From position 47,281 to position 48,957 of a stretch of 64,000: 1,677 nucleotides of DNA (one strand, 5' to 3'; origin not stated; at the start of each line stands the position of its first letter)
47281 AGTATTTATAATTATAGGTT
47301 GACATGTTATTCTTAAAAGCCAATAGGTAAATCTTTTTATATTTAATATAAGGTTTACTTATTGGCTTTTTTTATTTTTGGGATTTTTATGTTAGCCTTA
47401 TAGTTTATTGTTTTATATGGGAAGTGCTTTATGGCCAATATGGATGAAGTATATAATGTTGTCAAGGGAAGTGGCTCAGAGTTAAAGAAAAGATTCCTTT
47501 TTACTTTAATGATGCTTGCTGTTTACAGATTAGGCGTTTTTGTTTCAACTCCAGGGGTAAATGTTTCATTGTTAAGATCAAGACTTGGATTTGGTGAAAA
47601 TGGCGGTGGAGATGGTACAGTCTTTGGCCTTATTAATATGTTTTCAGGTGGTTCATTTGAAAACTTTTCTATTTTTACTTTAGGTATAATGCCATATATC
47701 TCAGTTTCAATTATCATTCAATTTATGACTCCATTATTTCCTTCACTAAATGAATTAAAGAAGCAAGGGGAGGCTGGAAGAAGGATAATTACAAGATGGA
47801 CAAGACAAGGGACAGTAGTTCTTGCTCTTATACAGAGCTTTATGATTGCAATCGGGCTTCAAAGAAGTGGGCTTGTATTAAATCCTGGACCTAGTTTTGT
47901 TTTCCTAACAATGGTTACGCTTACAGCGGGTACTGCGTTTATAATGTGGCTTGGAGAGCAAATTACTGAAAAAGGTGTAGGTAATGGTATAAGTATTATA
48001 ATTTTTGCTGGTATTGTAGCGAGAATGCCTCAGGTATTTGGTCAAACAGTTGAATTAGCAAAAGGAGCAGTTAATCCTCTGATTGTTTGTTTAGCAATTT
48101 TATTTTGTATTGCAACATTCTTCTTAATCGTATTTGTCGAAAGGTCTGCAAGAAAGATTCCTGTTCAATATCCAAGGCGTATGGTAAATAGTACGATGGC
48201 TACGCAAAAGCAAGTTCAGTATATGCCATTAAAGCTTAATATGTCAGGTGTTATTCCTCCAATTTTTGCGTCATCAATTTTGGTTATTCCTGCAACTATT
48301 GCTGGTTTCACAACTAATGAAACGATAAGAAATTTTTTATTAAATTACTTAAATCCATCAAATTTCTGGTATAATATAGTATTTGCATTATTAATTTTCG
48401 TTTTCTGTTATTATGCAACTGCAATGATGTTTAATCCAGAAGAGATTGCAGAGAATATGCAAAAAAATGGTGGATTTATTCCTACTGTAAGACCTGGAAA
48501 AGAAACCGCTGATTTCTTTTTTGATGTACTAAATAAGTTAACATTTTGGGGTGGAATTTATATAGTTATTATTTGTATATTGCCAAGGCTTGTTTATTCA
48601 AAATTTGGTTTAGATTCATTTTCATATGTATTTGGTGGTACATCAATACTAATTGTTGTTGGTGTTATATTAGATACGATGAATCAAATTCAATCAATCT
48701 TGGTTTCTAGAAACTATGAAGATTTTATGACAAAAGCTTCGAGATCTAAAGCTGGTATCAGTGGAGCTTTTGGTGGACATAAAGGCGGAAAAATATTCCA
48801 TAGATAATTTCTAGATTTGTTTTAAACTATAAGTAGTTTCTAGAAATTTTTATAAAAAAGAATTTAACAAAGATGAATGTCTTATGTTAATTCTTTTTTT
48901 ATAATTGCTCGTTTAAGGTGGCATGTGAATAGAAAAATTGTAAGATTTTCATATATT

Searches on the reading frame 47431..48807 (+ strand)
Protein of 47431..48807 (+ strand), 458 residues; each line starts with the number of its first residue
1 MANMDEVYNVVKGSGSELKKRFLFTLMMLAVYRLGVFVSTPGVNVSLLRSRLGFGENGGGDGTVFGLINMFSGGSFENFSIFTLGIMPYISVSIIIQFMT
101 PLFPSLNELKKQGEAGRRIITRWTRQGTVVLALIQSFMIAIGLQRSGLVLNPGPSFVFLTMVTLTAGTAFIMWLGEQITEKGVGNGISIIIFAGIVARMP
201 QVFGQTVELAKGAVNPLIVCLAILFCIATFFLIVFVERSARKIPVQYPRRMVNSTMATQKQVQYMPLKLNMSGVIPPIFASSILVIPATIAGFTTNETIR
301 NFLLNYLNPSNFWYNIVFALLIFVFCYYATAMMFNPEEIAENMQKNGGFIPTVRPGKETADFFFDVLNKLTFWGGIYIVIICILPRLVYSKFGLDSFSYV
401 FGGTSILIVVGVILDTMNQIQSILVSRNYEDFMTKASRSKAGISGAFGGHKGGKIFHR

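Call 30: find_related_loci(query=window:47431-48807:+, collection=genome_contigs, flank=2000)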
Query window:47431-48807:+ (458 aa) in genome_contigs; peptide patterns used: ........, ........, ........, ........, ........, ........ (x = any residue, [..] = any of these).
599 stretches matched a pattern (row limit reached: there are more); 595 encode a relative of the query (tblastn E <= 1e-3); the best 80 are kept; 80 distinct loci.
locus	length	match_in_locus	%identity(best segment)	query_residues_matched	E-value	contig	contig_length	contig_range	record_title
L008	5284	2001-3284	60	13-446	9e-164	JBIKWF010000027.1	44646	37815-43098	MAG: Bdellovibrionota bacterium isolate ME2015-09-01_3300035663_group6_bin89 Rohwer_bin1204_scaffold_383_c1, whole genom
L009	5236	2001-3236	52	17-437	2e-136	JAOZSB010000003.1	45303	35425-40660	MAG: Desulfobacterales bacterium isolate GMC6.metabat2.103 GMC6_320_length_45303_cov_12.220850, whole genome shotgun seq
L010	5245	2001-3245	51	17-440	2e-132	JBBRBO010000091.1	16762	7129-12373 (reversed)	MAG: Desulfomonilales bacterium isolate Co_metawrap_2348 Cmw_2348_k141_1031045_length_16762_cov_9.9978, whole genome sho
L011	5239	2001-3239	52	17-432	3e-132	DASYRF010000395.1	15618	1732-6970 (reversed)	MAG TPA_asm: Myxococcota bacterium isolate SMAG_U4504 k141_2810878, whole genome shotgun sequence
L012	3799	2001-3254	50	17-437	8e-132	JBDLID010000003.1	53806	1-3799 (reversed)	MAG: Thermodesulfobacteriota bacterium isolate MAG013 MAG013_3, whole genome shotgun sequence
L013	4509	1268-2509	49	16-433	3e-131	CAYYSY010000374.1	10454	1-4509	MAG TPA_asm: uncultured Spirochaetaceae bacterium isolate binchicken_co231_154 genome assembly, contig: k141_2515932, wh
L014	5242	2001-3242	52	17-433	2e-130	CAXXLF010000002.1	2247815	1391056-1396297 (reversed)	MAG: Candidatus Binatia bacterium isolate 50cad74d-8dc2-4fe2-a9fc-fc20900c681e genome assembly, contig: contig_2, whole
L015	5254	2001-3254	50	17-437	3e-130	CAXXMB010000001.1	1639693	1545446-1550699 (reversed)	MAG: uncultured Desulfatitalea sp. isolate 24a4592a-339c-494a-8bd6-25b06643d142 genome assembly, contig: contig_1, whole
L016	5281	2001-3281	49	1-435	2e-130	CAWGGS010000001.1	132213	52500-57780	MAG: uncultured delta proteobacterium isolate MFD02923.bin.1.89 genome assembly, contig: contig_11884, whole genome shot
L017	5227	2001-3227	53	17-433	5e-130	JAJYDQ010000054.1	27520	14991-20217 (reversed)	MAG: Deltaproteobacteria bacterium isolate DBS1-1.bin110 NODE_2738_length_27520_cov_2.015113, whole genome shotgun seque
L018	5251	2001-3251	50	17-435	5e-130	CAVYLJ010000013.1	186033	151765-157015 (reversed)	MAG: uncultured delta proteobacterium isolate MFD01299.bin.2.76 genome assembly, contig: contig_27511, whole genome shot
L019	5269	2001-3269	49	17-442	1e-129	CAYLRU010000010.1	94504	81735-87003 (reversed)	MAG TPA_asm: uncultured Desulfobacteraceae bacterium isolate SRP338002_co1_209 genome assembly, contig: NODE_220_length_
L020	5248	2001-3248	50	17-435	6e-130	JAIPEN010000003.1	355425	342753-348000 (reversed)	MAG: Desulfarculaceae bacterium isolate Tobar13.5m-G33 Tobar13-5m-C8, whole genome shotgun sequence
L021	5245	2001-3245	49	17-440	7e-130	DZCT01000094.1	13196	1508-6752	MAG TPA_asm: Desulfatirhabdium butyrativorans isolate SulCav_PC08_64_48_9 SulCav_PC08-64_3510_length_13196_cov_6.289095,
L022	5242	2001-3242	51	17-433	1e-129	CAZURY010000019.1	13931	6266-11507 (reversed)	MAG TPA_asm: uncultured Desulfobulbus sp. isolate SRP163575_co1_272 genome assembly, contig: NODE_9530_length_13931_cov_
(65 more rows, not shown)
